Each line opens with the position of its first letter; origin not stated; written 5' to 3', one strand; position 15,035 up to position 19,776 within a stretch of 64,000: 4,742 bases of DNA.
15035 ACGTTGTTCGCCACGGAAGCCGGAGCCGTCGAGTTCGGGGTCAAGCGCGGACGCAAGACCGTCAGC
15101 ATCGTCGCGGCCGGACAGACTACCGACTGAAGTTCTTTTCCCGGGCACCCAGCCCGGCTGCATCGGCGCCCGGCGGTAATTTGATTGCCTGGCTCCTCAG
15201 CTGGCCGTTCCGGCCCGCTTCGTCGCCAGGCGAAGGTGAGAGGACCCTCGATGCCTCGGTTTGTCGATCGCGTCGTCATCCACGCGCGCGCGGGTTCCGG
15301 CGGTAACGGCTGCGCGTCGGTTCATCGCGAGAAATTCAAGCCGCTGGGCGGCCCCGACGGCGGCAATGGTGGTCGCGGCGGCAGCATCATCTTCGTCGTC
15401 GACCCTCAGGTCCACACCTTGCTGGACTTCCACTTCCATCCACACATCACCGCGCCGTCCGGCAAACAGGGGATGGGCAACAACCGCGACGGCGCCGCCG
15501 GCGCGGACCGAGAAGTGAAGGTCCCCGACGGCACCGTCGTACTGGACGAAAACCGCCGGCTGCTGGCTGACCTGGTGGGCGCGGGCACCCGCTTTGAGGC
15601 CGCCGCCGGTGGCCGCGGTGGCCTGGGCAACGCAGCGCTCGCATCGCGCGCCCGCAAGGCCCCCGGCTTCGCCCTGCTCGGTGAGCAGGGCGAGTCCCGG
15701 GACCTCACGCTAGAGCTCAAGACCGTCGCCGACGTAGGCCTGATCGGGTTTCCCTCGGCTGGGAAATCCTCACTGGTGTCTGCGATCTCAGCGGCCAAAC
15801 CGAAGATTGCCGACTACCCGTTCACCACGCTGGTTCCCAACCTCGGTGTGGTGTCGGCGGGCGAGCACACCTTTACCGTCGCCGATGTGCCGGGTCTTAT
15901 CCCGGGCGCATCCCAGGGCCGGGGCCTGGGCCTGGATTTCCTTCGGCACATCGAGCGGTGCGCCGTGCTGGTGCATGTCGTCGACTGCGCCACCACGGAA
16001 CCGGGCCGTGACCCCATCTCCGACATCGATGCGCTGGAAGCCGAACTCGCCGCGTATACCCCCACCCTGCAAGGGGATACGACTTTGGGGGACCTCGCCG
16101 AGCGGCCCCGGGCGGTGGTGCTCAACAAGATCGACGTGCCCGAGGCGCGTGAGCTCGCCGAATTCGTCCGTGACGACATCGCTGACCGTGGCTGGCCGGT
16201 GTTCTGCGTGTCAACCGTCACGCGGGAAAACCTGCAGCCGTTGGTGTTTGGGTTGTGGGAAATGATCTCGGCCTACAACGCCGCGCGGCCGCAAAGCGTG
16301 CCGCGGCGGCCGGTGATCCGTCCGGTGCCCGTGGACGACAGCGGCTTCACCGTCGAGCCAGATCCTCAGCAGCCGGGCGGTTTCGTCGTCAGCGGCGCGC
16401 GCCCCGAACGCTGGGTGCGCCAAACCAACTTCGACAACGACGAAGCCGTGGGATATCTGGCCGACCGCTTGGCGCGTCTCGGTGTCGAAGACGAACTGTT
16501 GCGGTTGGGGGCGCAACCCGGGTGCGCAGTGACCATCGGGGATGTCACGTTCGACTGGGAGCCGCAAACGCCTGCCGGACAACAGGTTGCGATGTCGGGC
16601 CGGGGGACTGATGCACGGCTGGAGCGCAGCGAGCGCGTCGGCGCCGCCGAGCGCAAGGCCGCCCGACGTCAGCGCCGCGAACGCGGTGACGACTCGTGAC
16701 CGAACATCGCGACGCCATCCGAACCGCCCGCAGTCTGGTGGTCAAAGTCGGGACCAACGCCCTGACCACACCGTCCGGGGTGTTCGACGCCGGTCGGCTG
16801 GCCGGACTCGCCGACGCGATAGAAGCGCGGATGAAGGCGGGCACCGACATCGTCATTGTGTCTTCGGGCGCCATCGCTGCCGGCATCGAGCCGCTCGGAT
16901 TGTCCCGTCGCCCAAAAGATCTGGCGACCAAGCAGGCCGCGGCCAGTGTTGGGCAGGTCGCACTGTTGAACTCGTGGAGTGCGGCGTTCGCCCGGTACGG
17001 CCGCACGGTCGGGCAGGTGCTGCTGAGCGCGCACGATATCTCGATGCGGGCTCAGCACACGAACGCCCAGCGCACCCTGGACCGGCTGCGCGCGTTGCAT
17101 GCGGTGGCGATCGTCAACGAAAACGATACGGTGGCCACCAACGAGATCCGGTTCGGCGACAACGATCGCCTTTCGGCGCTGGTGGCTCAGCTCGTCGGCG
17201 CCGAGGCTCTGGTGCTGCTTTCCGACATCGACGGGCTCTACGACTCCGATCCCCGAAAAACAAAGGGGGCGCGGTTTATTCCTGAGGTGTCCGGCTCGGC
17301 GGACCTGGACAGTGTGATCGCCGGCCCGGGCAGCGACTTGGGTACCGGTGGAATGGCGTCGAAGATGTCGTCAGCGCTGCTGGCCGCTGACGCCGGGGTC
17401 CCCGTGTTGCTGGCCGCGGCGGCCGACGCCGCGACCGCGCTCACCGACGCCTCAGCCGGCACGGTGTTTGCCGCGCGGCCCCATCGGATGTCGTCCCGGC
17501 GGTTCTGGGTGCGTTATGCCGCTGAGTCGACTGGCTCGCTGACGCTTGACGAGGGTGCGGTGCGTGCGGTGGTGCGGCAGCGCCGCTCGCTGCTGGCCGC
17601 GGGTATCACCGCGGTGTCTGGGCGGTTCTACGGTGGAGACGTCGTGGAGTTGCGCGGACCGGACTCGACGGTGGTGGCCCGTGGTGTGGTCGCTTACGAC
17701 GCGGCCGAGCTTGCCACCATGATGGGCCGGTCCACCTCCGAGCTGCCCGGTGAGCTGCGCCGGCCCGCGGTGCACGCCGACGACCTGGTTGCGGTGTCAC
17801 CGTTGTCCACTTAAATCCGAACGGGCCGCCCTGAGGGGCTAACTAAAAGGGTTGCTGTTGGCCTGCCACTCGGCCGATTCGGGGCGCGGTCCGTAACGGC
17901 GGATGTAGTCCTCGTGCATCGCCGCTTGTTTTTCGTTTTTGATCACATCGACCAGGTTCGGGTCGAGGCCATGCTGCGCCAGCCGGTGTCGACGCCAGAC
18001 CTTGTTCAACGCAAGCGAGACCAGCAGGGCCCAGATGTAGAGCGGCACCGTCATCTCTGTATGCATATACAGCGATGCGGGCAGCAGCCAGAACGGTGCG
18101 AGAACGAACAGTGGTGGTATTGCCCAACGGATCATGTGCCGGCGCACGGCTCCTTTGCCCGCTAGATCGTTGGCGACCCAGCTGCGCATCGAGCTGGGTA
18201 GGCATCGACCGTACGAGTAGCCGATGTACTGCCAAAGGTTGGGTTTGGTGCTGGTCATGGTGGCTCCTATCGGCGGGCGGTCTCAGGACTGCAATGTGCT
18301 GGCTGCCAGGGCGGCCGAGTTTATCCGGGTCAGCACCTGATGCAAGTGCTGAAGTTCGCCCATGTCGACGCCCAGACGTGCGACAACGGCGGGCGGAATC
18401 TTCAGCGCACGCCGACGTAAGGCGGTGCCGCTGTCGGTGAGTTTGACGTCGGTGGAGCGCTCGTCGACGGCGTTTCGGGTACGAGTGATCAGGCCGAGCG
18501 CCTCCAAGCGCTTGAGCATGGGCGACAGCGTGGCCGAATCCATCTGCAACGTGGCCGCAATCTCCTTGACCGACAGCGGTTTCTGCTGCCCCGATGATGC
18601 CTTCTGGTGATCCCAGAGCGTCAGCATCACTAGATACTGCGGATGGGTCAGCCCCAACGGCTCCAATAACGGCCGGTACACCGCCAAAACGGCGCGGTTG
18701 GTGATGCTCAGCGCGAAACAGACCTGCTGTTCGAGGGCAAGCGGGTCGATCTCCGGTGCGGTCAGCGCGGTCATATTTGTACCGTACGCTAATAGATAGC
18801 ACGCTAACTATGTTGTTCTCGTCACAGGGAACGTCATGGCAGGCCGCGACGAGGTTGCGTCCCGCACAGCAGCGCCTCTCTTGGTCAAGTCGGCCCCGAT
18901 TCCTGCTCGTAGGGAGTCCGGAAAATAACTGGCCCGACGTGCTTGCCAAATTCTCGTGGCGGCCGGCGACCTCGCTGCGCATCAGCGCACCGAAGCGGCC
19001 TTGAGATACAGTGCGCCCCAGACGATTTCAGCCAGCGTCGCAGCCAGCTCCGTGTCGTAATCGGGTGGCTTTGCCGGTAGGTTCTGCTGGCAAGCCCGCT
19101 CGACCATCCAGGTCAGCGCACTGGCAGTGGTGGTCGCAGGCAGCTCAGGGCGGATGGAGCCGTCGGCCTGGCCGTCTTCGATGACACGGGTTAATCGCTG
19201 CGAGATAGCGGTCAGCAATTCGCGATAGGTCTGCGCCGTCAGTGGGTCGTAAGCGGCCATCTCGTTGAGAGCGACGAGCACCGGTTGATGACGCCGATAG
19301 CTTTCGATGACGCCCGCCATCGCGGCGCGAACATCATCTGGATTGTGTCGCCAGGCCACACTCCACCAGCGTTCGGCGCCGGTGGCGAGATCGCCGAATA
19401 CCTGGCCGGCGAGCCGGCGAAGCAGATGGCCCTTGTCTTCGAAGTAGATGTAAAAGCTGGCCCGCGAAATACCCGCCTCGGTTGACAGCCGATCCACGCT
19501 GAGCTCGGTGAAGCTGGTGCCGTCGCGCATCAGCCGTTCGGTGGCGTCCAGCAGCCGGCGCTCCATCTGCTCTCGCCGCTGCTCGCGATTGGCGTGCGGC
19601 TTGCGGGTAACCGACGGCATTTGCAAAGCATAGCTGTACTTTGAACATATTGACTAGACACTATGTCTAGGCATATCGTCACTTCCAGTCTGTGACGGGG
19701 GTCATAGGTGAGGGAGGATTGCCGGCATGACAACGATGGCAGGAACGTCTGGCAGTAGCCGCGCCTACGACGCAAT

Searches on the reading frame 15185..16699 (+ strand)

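Call 72: search_protein_families(library=pfam, proteins=[window:15185-16699:+], max_evalue=0.00001)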
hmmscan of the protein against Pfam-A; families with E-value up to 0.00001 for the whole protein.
window:15185-16699:+ (504 aa): 4 families
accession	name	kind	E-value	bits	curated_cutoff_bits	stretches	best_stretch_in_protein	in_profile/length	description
PF01018.28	GTP1_OBG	-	2.5e-52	177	27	1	27-180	1-155/155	GTP1/OBG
PF09269.16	DUF1967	-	5.1e-24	84.6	27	1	388-458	1-70/70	Domain of unknown function (DUF1967)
PF01926.29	MMR_HSR1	-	2.5e-22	79.6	21.9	1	183-291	1-99/113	50S ribosome-binding GTPase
PF02421.24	FeoB_N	-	1.5e-07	31.5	27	1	184-270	3-90/156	Ferrous iron transport protein B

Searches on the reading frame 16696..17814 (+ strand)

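Call 72: search_protein_families(library=pfam, proteins=[window:16696-17814:+], max_evalue=0.00001)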
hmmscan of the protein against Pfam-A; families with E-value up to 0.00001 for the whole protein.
window:16696-17814:+ (372 aa): 2 families
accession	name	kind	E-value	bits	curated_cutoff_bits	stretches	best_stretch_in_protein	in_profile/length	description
PF00696.33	AA_kinase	-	4.3e-38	131.8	24.9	1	14-239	3-232/234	Amino acid kinase family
PF01472.26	PUA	-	8.1e-17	61.4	24.8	1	280-350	1-70/74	PUA domain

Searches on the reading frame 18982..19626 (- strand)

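Call 72: search_protein_families(library=pfam, proteins=[window:18982-19626:-], max_evalue=0.00001)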
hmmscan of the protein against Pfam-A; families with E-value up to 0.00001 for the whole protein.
window:18982-19626:- (214 aa): 3 families
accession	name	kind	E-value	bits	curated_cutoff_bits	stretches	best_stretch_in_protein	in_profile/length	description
PF21313.2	EthR_C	-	2e-08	35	27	1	100-207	2-110/111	Transcriptional regulator EthR, C-terminal domain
PF00440.29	TetR_N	-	3.6e-07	30.3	24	1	25-71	1-46/47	Bacterial regulatory proteins, tetR family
PF17932.6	TetR_C_24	-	6e-07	30.2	26.4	1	100-174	9-84/114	Tetracyclin repressor-like, C-terminal domain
